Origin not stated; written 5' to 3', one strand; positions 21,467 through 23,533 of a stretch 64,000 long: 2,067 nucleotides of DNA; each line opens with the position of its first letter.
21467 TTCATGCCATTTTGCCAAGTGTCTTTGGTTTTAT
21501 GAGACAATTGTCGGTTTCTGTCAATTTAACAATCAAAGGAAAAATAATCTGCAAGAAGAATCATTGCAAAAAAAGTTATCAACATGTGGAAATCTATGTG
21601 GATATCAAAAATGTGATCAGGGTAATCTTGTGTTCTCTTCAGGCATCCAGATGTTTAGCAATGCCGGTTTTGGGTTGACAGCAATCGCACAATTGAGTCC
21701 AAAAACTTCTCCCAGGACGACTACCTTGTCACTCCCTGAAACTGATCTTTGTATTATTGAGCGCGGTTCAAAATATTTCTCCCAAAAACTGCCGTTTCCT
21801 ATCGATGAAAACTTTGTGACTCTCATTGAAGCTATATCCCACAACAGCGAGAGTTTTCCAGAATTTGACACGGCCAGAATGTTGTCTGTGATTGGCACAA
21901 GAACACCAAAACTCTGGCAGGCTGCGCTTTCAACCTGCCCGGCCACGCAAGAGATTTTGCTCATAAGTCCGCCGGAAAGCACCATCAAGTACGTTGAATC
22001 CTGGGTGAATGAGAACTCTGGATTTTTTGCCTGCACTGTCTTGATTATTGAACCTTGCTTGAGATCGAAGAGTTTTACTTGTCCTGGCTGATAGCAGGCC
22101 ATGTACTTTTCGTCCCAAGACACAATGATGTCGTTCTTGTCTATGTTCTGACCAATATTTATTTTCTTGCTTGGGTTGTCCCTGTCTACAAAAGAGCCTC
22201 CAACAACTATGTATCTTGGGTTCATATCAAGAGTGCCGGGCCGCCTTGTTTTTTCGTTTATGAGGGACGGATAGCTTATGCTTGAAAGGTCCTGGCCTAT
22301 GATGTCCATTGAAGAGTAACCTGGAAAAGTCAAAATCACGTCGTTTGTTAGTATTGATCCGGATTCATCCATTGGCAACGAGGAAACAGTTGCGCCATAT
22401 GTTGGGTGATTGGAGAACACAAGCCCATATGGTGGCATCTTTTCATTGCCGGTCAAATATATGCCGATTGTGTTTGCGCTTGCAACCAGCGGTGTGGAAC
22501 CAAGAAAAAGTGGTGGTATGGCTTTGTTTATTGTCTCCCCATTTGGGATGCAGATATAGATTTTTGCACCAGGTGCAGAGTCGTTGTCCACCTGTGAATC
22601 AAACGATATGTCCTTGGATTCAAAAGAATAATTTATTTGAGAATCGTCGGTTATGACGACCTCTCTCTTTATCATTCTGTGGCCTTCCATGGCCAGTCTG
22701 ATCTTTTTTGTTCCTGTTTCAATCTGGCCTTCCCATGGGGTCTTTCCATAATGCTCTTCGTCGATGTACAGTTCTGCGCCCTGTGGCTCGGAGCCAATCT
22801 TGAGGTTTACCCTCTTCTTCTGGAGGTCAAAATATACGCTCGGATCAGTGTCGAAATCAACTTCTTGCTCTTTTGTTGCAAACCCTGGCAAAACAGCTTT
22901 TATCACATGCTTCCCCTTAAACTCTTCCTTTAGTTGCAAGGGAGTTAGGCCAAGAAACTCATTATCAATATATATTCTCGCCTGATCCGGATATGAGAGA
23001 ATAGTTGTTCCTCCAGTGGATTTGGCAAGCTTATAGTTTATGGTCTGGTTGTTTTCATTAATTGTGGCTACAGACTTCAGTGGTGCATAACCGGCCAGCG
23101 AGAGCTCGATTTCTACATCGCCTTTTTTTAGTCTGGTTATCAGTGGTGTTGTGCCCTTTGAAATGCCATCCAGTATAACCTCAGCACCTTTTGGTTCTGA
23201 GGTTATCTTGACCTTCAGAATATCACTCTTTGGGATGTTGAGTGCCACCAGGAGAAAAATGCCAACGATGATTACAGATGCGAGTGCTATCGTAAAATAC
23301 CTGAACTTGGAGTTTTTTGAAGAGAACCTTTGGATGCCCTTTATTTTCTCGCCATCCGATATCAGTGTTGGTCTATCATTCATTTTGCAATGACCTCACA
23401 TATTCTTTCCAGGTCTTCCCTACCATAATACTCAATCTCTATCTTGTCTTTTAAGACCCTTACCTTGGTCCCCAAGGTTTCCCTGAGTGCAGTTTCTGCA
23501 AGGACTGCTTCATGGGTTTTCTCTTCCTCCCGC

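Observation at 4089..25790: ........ motif family: a perfect 20-bp palindrome before the hydrogenase operon and a fourfold doublet array upstream of the ammonia-lyase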

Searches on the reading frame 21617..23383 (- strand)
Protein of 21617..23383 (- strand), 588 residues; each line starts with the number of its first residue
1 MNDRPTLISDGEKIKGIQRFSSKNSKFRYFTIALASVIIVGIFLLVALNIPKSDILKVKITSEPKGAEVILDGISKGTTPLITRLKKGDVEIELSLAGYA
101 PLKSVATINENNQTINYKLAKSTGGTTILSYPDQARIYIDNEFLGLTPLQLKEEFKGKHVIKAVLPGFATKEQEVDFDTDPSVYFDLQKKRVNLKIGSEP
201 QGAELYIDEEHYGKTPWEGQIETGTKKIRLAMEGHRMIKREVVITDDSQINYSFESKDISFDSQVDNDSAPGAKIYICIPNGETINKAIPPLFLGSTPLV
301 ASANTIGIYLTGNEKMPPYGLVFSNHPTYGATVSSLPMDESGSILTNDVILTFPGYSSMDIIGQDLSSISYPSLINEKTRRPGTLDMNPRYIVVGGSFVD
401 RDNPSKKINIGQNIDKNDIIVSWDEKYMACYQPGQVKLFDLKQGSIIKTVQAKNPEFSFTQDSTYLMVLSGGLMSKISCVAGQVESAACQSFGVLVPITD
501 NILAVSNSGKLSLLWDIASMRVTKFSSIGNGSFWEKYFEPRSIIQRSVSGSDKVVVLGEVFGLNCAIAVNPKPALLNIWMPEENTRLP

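Call 7: search_protein_families(library=pfam, proteins=[window:21617-23383:-])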
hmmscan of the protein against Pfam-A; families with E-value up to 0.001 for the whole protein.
window:21617-23383:- (588 aa): 2 families
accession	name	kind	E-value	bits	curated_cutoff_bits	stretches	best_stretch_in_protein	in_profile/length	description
PF08308.17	PEGA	-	6e-38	129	20.8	3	192-253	2-64/71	PEGA domain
PF13715.12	CarbopepD_reg_2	-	0.00013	22.4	32.2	0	82-122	38-79/88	CarboxypepD_reg-like domain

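Call 69: find_homologous_proteins(query=window:21617-23383:-, max_evalue=1e-20)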
Query window:21617-23383:- (588 aa): 5 proteins with E <= 1e-20 among 8000 candidates.
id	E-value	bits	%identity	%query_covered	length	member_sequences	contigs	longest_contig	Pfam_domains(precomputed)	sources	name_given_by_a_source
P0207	0.0e+0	1312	100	100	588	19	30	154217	PF08308.18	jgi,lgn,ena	-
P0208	0.0e+0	1153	84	100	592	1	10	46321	PF08308.18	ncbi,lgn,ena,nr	ncbi:MAG: PEGA domain-containing protein [Caldisericales bacterium]|nr:PEGA domain-containing protei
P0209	2.0e-141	490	41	99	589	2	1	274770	PF08308.18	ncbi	-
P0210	4.9e-34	136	26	41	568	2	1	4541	PF19487.6,PF14347.12,PF13715.13,PF22820.3,PF08308.18,PF13620.13,PF07550.18,PF20608.5,PF16404.12,PF16967.12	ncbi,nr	ncbi:MAG: PEGA domain-containing protein, partial [Methanomicrobiales archaeon]|nr:PEGA domain-conta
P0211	6.6e-29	119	33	28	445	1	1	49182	PF13715.13,PF08308.18,PF13620.13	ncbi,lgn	-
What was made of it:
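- Tried and rejected: It found almost nothing new (call 69).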

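Call 70: find_encoding_contigs(protein=P0208, flank=7000, max_places=1)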
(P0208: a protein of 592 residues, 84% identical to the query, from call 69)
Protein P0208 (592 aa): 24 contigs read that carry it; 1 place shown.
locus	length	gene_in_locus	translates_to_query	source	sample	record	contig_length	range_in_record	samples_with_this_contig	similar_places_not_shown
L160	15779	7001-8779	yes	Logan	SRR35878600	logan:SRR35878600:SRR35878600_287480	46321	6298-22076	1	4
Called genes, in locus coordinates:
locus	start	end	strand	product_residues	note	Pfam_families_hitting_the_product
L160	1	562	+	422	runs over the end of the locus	PF11638:DnaA_N, PF00308:Bac_DnaA, PF01695:IstB_IS21, PF08299:Bac_DnaA_C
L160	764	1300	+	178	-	PF00570:HRDC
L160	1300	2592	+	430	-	PF00152:tRNA-synt_2 (weak), PF13393:tRNA-synt_His, PF00587:tRNA-synt_2b (faint), PF03129:HGTP_anticodon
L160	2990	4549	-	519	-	PF00221:Lyase_aromatic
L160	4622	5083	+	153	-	-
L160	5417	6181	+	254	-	PF00142:Fer4_NifH (faint), PF01656:CbiA, PF06564:CBP_BcsQ, PF09140:MipZ, PF10609:ParA, PF13614:AAA_31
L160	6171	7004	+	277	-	PF02195:ParB_N, PF17762:HTH_ParB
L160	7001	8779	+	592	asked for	PF08308:PEGA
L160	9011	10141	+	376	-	PF13360:PQQ_2 (weak)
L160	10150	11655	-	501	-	PF00682:HMGL-like, PF02436:PYC_OADA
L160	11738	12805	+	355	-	PF13570:Beta-prop_ACSF4 (faint), PF13360:PQQ_2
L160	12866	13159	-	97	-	-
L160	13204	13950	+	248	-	PF11967:RecO_N (weak), PF02565:RecO_C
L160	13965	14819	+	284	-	PF13489:Methyltransf_23, PF01209:Ubie_methyltran, PF13847:Methyltransf_31, PF08241:Methyltransf_11, PF08242:Methyltransf_12, PF13649:Methyltransf_25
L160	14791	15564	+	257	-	PF00160:Pro_isomerase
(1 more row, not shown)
